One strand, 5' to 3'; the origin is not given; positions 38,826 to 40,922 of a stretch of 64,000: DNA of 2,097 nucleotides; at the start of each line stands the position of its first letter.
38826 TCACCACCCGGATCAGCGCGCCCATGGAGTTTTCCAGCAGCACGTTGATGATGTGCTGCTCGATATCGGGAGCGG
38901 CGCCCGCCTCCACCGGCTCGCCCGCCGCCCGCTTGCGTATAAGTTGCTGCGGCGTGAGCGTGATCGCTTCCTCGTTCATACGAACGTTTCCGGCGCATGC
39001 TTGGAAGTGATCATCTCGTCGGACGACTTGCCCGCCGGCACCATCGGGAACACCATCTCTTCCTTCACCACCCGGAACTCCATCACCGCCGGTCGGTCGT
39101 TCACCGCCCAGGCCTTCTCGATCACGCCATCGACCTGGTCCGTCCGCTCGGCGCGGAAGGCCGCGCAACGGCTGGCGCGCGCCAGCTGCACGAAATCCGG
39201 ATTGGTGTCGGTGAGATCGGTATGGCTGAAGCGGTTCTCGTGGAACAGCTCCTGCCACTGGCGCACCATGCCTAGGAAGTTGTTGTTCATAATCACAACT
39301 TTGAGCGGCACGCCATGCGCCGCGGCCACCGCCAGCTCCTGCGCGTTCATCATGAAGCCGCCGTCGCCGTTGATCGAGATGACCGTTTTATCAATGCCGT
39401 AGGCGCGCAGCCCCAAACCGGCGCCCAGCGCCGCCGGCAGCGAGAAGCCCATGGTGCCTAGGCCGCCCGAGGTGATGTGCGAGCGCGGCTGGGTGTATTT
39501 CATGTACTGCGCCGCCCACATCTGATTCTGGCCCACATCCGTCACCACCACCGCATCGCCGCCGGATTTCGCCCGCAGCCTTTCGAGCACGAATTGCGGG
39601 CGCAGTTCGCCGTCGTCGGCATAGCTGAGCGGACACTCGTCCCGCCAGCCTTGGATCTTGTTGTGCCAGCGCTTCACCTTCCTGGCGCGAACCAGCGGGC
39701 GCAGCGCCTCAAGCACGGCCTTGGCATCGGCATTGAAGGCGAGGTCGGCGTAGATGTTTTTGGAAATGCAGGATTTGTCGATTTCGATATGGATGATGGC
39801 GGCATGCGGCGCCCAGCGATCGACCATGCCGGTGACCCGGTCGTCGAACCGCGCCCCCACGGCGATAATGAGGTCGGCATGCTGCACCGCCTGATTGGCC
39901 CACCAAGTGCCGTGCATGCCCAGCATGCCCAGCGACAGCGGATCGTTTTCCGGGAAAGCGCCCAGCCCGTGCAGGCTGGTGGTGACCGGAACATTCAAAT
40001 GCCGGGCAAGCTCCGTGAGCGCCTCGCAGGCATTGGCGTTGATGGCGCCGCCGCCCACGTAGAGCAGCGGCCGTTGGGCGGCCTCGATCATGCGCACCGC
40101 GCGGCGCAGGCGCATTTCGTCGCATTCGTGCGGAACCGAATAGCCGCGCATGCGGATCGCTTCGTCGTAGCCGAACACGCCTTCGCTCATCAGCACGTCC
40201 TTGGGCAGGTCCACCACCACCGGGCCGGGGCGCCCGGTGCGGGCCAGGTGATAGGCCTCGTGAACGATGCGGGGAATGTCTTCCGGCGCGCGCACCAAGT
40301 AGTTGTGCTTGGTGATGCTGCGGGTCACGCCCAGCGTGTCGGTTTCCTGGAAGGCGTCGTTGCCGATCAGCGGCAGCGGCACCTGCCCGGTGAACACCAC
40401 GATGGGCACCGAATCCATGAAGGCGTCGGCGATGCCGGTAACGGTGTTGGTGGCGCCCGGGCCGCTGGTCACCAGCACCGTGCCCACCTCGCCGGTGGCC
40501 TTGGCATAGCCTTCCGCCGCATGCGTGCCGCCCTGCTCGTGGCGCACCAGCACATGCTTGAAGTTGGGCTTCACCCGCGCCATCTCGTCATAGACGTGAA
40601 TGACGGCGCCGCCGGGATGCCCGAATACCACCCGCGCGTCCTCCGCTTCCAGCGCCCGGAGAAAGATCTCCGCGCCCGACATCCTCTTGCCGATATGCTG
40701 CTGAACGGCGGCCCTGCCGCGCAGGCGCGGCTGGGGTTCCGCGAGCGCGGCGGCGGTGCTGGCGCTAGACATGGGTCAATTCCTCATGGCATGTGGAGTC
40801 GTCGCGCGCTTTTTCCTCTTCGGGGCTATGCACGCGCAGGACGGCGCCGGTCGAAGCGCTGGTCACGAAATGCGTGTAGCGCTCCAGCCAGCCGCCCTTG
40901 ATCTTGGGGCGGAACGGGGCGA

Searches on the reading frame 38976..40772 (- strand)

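Call 72: search_protein_families(library=pfam, proteins=[window:38976-40772:-], max_evalue=0.00001)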
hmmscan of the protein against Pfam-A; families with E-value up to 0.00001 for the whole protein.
window:38976-40772:- (598 aa): 3 families
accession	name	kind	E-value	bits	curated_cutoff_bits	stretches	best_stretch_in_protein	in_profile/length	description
PF02775.26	TPP_enzyme_C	-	6.5e-48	162.8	21.9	1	412-565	1-150/151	Thiamine pyrophosphate enzyme, C-terminal TPP binding domain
PF00205.28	TPP_enzyme_M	-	5.9e-47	159.3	30.4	1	223-357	2-137/137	Thiamine pyrophosphate enzyme, central domain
PF02776.23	TPP_enzyme_N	-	2.9e-35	121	26.8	1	31-147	1-117/119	Thiamine pyrophosphate enzyme, N-terminal TPP binding domain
